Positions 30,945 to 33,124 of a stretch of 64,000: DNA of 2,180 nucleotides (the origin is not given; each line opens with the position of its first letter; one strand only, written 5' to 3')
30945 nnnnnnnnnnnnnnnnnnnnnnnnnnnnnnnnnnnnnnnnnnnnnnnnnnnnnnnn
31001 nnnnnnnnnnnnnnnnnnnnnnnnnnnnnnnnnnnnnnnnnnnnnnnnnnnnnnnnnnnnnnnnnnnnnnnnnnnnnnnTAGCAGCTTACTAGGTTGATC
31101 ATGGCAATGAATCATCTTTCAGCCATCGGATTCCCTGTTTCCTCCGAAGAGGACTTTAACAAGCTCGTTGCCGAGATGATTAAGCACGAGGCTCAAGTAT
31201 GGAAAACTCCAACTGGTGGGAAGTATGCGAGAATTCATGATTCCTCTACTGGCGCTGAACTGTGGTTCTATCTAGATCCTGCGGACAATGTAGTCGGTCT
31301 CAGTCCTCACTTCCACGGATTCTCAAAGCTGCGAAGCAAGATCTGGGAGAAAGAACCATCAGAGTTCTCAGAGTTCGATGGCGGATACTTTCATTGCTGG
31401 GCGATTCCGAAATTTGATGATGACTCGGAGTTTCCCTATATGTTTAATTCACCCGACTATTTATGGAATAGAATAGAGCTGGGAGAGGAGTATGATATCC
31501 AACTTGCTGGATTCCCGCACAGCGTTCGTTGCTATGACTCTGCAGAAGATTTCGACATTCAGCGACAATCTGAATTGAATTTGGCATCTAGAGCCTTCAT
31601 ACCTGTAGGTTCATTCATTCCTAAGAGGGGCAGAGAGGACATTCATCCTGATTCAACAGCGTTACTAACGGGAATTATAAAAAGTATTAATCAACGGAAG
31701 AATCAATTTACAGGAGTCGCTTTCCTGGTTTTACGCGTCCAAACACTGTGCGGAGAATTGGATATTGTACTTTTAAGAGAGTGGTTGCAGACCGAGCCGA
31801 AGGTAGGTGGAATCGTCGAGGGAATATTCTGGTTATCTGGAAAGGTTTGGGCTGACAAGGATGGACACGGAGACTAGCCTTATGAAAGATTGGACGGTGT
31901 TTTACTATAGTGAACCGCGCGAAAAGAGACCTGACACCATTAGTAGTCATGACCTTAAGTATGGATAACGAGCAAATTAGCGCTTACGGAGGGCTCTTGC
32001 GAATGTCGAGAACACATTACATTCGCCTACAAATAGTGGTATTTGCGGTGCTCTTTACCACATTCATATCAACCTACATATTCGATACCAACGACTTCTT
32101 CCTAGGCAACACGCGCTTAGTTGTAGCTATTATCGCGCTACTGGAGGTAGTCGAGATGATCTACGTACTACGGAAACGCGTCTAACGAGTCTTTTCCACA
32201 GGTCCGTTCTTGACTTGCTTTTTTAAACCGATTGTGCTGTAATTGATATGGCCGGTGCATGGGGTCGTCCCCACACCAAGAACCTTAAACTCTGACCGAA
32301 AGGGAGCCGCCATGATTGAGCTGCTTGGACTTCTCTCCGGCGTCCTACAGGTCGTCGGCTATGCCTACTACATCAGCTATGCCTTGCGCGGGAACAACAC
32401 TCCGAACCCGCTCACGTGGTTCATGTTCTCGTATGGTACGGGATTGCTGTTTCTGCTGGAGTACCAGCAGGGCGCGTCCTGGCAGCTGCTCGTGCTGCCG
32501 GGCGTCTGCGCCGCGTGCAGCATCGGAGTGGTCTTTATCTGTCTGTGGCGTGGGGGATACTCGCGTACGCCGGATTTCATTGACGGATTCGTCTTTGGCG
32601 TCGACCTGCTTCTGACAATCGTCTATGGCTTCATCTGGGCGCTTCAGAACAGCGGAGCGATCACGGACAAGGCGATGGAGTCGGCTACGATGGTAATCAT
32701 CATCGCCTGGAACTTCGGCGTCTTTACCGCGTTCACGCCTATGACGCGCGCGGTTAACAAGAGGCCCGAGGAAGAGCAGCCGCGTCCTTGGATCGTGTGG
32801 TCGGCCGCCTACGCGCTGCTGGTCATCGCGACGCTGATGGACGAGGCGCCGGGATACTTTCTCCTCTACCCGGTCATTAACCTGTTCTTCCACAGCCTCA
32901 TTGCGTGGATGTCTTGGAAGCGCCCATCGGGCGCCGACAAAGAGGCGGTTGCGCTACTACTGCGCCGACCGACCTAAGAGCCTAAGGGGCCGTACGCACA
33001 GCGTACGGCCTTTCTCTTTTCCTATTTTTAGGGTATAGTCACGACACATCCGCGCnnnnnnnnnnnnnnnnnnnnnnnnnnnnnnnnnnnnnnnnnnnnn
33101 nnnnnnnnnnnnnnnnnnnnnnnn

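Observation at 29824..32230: Abrupt AT-rich ~2.4 kb block beginning exactly at the toxin CT boundary and containing four small ORFs: variable toxin-immunity cassette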

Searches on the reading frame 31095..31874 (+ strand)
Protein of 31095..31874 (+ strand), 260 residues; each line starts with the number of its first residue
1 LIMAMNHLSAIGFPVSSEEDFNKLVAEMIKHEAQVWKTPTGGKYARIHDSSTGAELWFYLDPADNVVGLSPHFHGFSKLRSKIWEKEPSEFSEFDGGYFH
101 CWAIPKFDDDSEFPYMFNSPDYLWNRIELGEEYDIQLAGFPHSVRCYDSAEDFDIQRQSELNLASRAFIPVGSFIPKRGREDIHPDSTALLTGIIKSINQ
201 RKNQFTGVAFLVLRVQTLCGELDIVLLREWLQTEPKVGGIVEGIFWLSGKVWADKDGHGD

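Call 5: search_protein_families(library=pfam, proteins=[window:31095-31874:+], max_evalue=1)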
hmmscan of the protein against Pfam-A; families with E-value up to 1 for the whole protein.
window:31095-31874:+ (260 aa): 1 family
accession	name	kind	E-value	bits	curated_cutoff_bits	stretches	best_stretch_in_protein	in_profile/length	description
PF12997.12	DUF3881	-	0.0011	18.8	27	1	192-249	226-283/283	Domain of unknown function, E. rectale Gene description (DUF3881)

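Call 7: search_protein_families(library=ncbifam, proteins=[window:31095-31874:+], max_evalue=1)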
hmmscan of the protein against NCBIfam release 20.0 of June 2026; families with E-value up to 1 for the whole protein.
window:31095-31874:+ (260 aa): 0 families

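Call 11: search_solved_structures(query=window:31095-31874:+, max_evalue=1)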
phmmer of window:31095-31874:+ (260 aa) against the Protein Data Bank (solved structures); distinct sequences matched with E-value up to 1: 5.
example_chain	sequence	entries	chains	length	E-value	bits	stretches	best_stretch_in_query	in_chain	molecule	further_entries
9g25_C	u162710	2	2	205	0.15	14.2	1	110-177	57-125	H/ACA ribonucleoprotein complex subunit GAR1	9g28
7bgb_H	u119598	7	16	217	0.29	13.3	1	108-179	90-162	H/ACA ribonucleoprotein complex subunit 1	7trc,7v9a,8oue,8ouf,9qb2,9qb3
3u28_C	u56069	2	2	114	0.39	12.9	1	110-176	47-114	H/ACA ribonucleoprotein complex subunit 1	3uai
1qqe_A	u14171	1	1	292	0.89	11.7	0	126-177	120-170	VESICULAR TRANSPORT PROTEIN SEC17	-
9cru_G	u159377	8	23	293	0.9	11.7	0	126-177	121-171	Alpha-soluble NSF attachment protein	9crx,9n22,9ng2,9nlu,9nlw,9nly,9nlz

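Call 22: find_homologous_proteins(query=window:31095-31874:+, max_evalue=0.001)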
Query window:31095-31874:+ (260 aa): 16 proteins with E <= 0.001 among 157 candidates.
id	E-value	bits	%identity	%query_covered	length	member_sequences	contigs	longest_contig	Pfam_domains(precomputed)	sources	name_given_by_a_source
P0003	2.1e-176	603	100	98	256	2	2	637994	-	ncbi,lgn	-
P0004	7.3e-142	489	76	99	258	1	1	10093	-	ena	-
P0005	2.7e-75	271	46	97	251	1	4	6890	-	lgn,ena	-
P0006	6.0e-41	158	37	95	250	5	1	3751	-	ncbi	-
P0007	1.8e-40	157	37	95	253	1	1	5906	-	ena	-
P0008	1.1e-39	154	37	95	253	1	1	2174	-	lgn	-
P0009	2.5e-39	153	36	95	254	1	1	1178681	-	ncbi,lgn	-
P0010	5.9e-39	152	38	95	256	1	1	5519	-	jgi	jgi:hypothetical protein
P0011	9.6e-39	151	36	95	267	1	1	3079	-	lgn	-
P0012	1.3e-37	147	35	95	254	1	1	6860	PF12997.13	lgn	-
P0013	1.0e-36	144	36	95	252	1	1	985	-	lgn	-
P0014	6.9e-36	142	35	95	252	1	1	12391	-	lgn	-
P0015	6.2e-34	135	34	95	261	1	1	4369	-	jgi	jgi:hypothetical protein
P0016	7.1e-33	132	34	95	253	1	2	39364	-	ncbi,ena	-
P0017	4.9e-32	129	37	95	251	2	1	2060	-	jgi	jgi:hypothetical protein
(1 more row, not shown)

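Call 23: find_encoding_contigs(protein=P0004, flank=8000, max_places=3)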
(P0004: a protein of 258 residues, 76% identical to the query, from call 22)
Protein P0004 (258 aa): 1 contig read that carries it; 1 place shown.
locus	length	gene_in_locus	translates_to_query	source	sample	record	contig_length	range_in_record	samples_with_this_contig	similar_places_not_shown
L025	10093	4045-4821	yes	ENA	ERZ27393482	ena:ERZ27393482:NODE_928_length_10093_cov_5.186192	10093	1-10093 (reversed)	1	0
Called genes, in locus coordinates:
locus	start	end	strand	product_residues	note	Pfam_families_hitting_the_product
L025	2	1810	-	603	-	?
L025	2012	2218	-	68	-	PF10685:KGG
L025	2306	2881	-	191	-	PF00574:CLP_protease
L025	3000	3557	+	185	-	-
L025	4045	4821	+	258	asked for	-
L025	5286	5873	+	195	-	-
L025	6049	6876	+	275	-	PF14236:DruA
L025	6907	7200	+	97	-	-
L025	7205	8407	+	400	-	PF09376:NurA (faint)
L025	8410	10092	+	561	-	?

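Call 24: find_encoding_contigs(protein=P0009, flank=8000, max_places=3)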
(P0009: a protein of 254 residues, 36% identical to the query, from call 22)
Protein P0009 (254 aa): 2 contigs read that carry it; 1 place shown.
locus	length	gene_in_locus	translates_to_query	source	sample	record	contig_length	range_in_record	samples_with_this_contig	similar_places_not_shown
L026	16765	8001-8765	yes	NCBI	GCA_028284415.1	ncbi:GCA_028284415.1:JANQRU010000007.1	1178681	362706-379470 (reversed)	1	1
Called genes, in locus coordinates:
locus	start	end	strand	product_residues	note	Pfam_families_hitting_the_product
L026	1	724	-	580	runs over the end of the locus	PF00587:tRNA-synt_2b, PF04073:tRNA_edit, PF03129:HGTP_anticodon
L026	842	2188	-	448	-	-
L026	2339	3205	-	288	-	PF00376:MerR, PF12728:HTH_17, PF13411:MerR_1, PF02607:B12-binding_2, PF02310:B12-binding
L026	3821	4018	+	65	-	-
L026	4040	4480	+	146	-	-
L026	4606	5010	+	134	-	-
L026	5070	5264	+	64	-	-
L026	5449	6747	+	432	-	PF00464:SHMT, PF00155:Aminotran_1_2, PF01212:Beta_elim_lyase (weak)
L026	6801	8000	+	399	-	-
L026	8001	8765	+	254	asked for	-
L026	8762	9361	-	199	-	-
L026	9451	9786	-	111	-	-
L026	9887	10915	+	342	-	-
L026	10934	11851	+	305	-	PF25302:NADase_transloc, PF00754:F5_F8_type_C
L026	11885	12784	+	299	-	PF24125:Cds6_C (weak)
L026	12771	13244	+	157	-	PF13302:Acetyltransf_3 (weak), PF00583:Acetyltransf_1, PF13673:Acetyltransf_10 (weak), PF13508:Acetyltransf_7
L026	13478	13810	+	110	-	PF12840:HTH_20, PF25212:HVO_A0114 (weak), PF01022:HTH_5, PF01047:MarR (weak), PF13412:HTH_24 (weak)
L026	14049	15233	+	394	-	PF01266:DAO (faint), PF01494:FAD_binding_3 (faint), PF03486:HI0933_like (weak), PF05834:Lycopene_cycl (weak), PF07992:Pyr_redox_2, PF13454:NAD_binding_9 (faint), PF13738:Pyr_redox_3 (faint)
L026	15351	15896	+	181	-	PF00581:Rhodanese, PF11127:YgaP-like_TM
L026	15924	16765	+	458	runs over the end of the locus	PF00753:Lactamase_B, PF00581:Rhodanese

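Call 25: find_encoding_contigs(protein=P0016, flank=8000, max_places=3)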
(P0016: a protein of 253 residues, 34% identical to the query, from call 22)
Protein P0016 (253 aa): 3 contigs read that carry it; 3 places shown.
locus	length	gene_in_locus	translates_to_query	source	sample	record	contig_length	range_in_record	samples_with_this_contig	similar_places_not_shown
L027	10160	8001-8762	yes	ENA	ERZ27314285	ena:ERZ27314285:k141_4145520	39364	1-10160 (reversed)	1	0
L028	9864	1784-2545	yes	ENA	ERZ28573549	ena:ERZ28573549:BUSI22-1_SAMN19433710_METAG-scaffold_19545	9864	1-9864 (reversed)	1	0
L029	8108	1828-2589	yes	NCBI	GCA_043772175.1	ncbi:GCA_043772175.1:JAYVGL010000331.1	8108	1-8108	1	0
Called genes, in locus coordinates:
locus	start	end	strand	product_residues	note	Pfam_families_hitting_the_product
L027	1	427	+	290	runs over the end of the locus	PF01040:UbiA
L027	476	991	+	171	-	PF20347:DUF6642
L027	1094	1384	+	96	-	PF00145:DNA_methylase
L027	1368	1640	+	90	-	-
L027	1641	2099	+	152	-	PF01850:PIN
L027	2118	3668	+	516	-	PF03572:Peptidase_S41 (faint)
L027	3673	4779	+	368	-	PF04055:Radical_SAM, PF19288:CofH_C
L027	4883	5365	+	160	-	PF20033:DUF6438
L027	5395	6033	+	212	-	PF05685:Uma2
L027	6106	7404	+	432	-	PF00464:SHMT, PF00155:Aminotran_1_2 (weak)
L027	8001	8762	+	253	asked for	-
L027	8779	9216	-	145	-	PF20274:cREC_REC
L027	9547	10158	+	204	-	?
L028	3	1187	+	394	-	?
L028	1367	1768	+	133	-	-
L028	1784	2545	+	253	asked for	-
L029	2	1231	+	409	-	?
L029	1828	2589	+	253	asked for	-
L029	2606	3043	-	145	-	PF20274:cREC_REC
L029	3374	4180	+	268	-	PF01695:IstB_IS21, PF00004:AAA (weak)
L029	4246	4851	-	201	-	PF01794:Ferric_reduct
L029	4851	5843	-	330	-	PF00174:Oxidored_molyb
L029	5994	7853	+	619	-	-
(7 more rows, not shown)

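Call 45: predict_structure(alignment_id=A2)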
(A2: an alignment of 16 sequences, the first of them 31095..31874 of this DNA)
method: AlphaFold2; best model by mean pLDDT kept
length: 260 residues; sequences in the alignment: 16
mean_pLDDT: 84.9   pTM: 0.85
mean pLDDT of the five models: 84.9, 84.8, 84.3, 83.5, 83.4
residues with pLDDT >= 90: 112; 70-90: 115; 50-70: 24; < 50: 9
segments of 3 or more residues with pLDDT < 50: 255-260
pLDDT, mean of each block of 10 residues (from residue 1): 70 84 81 83 88 89 85 89 84 68 81 87 83 92 95 87 90 67 80 97 92 95 95 96 94 55
secondary structure, 60 per line:
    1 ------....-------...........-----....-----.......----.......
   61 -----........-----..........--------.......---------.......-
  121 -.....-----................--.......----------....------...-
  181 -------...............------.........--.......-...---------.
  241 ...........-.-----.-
elements in order: H7-10 H18-28 E34-37 E43-49 E54-60 E66-73 E79-88 E97-103 E113-119 H122-126 E132-147 H150-156 E167-170 E188-202 E209-217 E220-226 E240-251

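Call 50: search_protein_families(library=pfam, proteins=[L026:6801-7997:+, L025:3000-3554:+, L025:5286-5870:+], max_evalue=0.1)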
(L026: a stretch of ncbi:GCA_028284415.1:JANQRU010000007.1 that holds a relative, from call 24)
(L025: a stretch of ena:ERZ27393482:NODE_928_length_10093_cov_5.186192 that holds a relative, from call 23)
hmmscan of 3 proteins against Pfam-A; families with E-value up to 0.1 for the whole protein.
L026:6801-7997:+ (399 aa): 0 families

L025:3000-3554:+ (185 aa): 0 families

L025:5286-5870:+ (195 aa): 0 families

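Call 79: find_encoding_contigs(protein=P0005, flank=7000, max_places=4)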
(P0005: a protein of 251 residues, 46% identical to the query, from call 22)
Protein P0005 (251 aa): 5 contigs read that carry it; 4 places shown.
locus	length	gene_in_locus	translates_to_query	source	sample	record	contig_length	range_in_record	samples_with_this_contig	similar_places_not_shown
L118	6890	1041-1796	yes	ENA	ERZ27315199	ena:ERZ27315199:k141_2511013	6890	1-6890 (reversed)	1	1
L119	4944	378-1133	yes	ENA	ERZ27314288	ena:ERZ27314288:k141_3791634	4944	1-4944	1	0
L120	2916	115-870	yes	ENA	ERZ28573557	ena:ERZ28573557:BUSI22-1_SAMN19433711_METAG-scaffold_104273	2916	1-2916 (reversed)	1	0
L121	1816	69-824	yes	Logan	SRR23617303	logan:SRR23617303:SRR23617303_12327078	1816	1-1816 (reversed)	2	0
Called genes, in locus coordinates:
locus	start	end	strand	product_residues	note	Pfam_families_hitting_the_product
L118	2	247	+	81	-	?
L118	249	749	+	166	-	-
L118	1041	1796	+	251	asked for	-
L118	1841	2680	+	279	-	-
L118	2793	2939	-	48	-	-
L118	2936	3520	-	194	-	-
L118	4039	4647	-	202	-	-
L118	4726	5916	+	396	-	PF18895:T4SS_pilin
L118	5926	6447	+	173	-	-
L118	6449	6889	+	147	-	?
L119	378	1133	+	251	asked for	-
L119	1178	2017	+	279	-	-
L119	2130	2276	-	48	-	-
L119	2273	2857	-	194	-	-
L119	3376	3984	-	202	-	-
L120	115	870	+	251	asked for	-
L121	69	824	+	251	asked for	-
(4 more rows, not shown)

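Call 82: search_protein_families(library=padloc, proteins=[window:31101-31874:+], max_evalue=0.1)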
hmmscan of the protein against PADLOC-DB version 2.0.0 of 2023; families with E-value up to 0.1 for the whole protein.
window:31101-31874:+ (258 aa): 0 families

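Call 83: search_protein_families(library=phrogs, proteins=[window:31101-31874:+], max_evalue=0.1)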
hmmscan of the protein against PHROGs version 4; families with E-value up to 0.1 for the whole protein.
window:31101-31874:+ (258 aa): 0 families

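Call 87: search_dna_similar(query=window:31101-31874:+, collection=plasmids, mode=protein, max_evalue=0.01)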
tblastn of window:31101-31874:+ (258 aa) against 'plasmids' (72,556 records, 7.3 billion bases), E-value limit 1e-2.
Records with a match: 2; places in all: 2; records where one place covers at least 80% of the query: 2.
Best place of each record, by identity: <60% 2.
By first word of the organism name: Enterococcus 2.
By predicted mobility (MOB-suite, as given by PLSDB): non-mobilizable 2.
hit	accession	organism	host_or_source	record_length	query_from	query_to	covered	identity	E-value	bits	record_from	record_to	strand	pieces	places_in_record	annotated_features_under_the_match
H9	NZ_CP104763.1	Enterococcus raffinosus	-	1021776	3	252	97%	30.0%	9e-24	107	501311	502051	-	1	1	record has no annotation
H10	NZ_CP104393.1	Enterococcus raffinosus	fermented food (Meju)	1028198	3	252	97%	30.0%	9e-24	107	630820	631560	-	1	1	record has no annotation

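Call 89: get_annotated_region(hit=H10, flank=5000)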
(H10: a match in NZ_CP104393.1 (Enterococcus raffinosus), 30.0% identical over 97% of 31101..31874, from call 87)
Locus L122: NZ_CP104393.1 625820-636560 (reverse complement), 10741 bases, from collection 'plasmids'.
description: Enterococcus raffinosus strain HG-5 plasmid pHG51, complete sequence
organism: Enterococcus raffinosus (NCBI taxid 71452)
taxonomy: Bacteria; Bacillota; Bacilli; Lactobacillales; Enterococcaceae; Enterococcus; Enterococcus raffinosus
host: -; source: fermented food (Meju); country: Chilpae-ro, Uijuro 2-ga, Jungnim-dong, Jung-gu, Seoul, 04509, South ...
typing (MOB-suite, as given by PLSDB): non-mobilizable
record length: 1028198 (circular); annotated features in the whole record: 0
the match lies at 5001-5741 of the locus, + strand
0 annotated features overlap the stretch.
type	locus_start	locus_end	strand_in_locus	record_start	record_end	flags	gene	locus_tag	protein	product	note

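Call 103: find_related_loci(query=A2, collection=viral_contigs, flank=4000)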
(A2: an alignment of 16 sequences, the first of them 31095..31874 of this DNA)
Query A2 (260 aa) in viral_contigs; peptide patterns used: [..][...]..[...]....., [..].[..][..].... (x = any residue, [..] = any of these).
35 stretches matched a pattern, but none encodes a relative of the query by tblastn (E <= 1e-3).

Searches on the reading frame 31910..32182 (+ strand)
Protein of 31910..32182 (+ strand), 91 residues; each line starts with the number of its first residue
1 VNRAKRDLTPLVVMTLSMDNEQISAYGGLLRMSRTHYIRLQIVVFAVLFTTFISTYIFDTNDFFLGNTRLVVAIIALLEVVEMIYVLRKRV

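Call 5: search_protein_families(library=pfam, proteins=[window:31910-32182:+], max_evalue=1)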
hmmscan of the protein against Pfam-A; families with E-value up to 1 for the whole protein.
window:31910-32182:+ (91 aa): 0 families

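Call 7: search_protein_families(library=ncbifam, proteins=[window:31910-32182:+], max_evalue=1)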
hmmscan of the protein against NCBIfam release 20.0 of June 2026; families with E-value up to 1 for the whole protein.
window:31910-32182:+ (91 aa): 1 family
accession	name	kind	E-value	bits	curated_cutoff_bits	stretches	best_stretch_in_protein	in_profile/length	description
NF033632.1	SLATT_4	domain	0.16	11.8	55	1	39-79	27-67/154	SLATT domain-containing protein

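Call 82: search_protein_families(library=padloc, proteins=[window:31910-32182:+], max_evalue=0.1)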
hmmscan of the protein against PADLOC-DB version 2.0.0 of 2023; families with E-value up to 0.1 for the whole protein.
window:31910-32182:+ (91 aa): 0 families

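Call 83: search_protein_families(library=phrogs, proteins=[window:31910-32182:+], max_evalue=0.1)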
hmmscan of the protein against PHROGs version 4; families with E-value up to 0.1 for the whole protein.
window:31910-32182:+ (91 aa): 1 family
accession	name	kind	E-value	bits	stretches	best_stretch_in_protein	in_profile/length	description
phrog_24036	-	unknown function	0.097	13.7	0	16-79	56-117/145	-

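Call 88: search_dna_similar(query=window:31910-32182:+, collection=plasmids, mode=protein, max_evalue=0.1)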
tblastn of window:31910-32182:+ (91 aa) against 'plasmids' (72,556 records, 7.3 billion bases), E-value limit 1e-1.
No match.

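Call 104: find_related_loci(query=window:31949-32182:+, collection=viral_contigs, flank=3000)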
Query window:31949-32182:+ (78 aa) in viral_contigs; peptide patterns used: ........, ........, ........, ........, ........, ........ (x = any residue, [..] = any of these).
40 stretches matched a pattern, but none encodes a relative of the query by tblastn (E <= 1e-3).

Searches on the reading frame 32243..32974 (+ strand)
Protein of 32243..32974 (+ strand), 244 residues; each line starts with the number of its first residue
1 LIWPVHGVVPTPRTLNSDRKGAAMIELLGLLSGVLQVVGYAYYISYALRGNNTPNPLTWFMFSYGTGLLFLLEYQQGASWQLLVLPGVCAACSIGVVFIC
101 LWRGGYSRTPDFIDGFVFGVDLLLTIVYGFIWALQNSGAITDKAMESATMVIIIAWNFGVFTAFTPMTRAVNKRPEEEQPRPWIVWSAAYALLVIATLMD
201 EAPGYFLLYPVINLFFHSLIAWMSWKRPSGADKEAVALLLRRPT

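Call 5: search_protein_families(library=pfam, proteins=[window:32243-32974:+], max_evalue=1)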
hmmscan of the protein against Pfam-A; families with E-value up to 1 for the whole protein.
window:32243-32974:+ (244 aa): 3 families
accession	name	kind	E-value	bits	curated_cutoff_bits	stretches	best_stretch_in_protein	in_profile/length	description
PF13160.11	DUF3995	-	0.1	13.5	34.3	1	154-203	9-58/124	Protein of unknown function (DUF3995)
PF14256.11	YwiC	-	0.11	13.2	25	1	141-226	21-102/126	YwiC-like protein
PF06570.16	DUF1129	-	0.81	9.7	29.1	1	123-220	88-183/207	Protein of unknown function (DUF1129)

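Call 7: search_protein_families(library=ncbifam, proteins=[window:32243-32974:+], max_evalue=1)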
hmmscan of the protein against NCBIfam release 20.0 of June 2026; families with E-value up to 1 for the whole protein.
window:32243-32974:+ (244 aa): 2 families
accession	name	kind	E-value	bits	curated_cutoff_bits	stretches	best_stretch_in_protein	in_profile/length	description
TIGR00932.1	2a37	subfamily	0.027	14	238.3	1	66-200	87-224/275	monovalent cation:proton antiporter-2 (CPA2) family protein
TIGR03025.1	EPS_sugtrans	subfamily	0.32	10.2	295.55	1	121-223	3-110/445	exopolysaccharide biosynthesis polyprenyl glycosylphosphotransferase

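Call 58: find_encoding_contigs(protein=window:32312-32974:+, flank=10000, max_places=10)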
Protein window:32312-32974:+ (221 aa): 4 contigs read that carry it; 2 places shown.
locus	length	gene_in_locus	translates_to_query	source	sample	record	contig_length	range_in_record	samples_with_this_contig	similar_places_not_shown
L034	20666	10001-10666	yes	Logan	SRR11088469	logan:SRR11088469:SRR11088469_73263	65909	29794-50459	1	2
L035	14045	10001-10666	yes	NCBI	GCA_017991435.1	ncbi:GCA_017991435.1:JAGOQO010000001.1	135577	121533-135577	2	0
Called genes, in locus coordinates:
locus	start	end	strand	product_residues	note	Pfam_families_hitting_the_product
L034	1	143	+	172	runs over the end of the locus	-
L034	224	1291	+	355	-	PF00226:DnaJ, PF01556:DnaJ_C, PF00684:DnaJ_CXXCXGXG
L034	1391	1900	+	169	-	-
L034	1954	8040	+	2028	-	PF03534:SpvB (weak), PF05593:RHS_repeat (faint), PF01839:FG-GAP (faint), PF13517:FG-GAP_3 (weak), PF20041:DUF6443 (weak), PF25023:TEN_YD-shell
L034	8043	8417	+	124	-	PF24722:DUF7674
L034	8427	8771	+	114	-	-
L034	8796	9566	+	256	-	-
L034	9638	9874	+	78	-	-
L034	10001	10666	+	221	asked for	-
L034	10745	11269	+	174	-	PF00856:SET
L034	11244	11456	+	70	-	-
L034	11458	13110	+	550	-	PF00512:HisKA, PF02518:HATPase_c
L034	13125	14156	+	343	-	PF02016:Peptidase_S66, PF17676:Peptidase_S66C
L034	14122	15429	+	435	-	PF00579:tRNA-synt_1b, PF22421:SYY_C-terminal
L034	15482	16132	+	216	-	PF08281:Sigma70_r4_2 (weak)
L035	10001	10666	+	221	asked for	-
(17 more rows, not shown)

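Call 82: search_protein_families(library=padloc, proteins=[window:32312-32974:+], max_evalue=0.1)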
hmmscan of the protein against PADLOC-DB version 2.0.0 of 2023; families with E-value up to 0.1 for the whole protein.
window:32312-32974:+ (221 aa): 0 families

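Call 83: search_protein_families(library=phrogs, proteins=[window:32312-32974:+], max_evalue=0.1)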
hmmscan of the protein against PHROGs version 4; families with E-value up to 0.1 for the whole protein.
window:32312-32974:+ (221 aa): 0 families
